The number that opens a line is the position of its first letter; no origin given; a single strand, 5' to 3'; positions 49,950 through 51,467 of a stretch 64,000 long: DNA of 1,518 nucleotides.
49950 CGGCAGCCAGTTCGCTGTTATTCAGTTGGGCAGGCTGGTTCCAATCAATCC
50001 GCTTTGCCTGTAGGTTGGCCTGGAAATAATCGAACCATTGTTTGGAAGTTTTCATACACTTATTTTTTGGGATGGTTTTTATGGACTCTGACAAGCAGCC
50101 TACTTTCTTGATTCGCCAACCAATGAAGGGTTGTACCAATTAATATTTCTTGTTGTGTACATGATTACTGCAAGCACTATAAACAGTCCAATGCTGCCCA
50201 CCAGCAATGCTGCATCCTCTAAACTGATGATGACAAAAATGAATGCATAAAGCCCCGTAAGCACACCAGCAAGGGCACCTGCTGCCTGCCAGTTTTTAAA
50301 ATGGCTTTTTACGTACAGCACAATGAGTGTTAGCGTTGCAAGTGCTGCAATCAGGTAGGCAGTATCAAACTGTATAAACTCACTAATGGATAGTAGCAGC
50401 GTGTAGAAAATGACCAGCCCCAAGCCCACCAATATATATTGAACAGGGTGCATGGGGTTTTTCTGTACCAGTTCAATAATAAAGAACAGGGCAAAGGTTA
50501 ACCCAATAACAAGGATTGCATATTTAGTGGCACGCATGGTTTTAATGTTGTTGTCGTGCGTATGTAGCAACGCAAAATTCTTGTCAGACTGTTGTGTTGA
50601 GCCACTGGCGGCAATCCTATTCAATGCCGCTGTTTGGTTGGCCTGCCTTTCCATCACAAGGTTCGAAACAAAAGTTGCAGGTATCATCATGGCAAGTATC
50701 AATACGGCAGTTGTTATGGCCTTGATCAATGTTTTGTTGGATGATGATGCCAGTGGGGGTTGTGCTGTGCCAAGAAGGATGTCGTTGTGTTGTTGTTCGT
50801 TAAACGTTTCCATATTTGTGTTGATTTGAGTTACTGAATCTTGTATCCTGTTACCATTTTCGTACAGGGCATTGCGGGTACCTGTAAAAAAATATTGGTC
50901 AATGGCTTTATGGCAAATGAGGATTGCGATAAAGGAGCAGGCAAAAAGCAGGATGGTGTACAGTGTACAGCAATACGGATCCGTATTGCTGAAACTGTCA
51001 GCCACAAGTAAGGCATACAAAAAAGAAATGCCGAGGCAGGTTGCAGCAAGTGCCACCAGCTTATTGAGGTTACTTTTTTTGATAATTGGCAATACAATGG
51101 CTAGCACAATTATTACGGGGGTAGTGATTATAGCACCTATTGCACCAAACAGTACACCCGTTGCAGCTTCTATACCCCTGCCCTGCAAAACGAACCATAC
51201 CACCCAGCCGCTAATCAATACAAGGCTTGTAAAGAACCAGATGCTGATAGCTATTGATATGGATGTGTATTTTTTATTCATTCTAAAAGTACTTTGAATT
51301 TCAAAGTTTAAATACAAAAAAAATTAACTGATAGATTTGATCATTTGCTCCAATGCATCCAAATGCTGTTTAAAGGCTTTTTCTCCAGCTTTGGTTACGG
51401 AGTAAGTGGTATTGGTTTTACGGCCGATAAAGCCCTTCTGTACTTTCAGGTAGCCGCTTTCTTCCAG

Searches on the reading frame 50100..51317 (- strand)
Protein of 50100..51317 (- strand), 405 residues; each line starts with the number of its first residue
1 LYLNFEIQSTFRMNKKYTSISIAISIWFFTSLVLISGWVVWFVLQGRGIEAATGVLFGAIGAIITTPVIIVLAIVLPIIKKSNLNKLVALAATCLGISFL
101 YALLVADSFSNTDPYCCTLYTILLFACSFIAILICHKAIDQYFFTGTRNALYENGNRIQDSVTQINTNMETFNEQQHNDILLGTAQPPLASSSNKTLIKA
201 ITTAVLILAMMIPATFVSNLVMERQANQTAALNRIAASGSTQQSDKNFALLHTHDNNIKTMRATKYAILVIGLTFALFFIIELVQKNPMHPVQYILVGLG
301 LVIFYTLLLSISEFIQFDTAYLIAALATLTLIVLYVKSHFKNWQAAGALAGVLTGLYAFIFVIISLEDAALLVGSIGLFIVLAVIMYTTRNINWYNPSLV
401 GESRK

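Call 126: search_protein_families(library=pfam, proteins=[window:50100-51317:-], max_evalue=0.001)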
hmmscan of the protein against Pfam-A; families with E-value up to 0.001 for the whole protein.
window:50100-51317:- (405 aa): 1 family
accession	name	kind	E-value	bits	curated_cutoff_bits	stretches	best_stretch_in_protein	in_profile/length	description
PF06123.17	CreD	-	8e-66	223.1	23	2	246-395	279-428/428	Inner membrane protein CreD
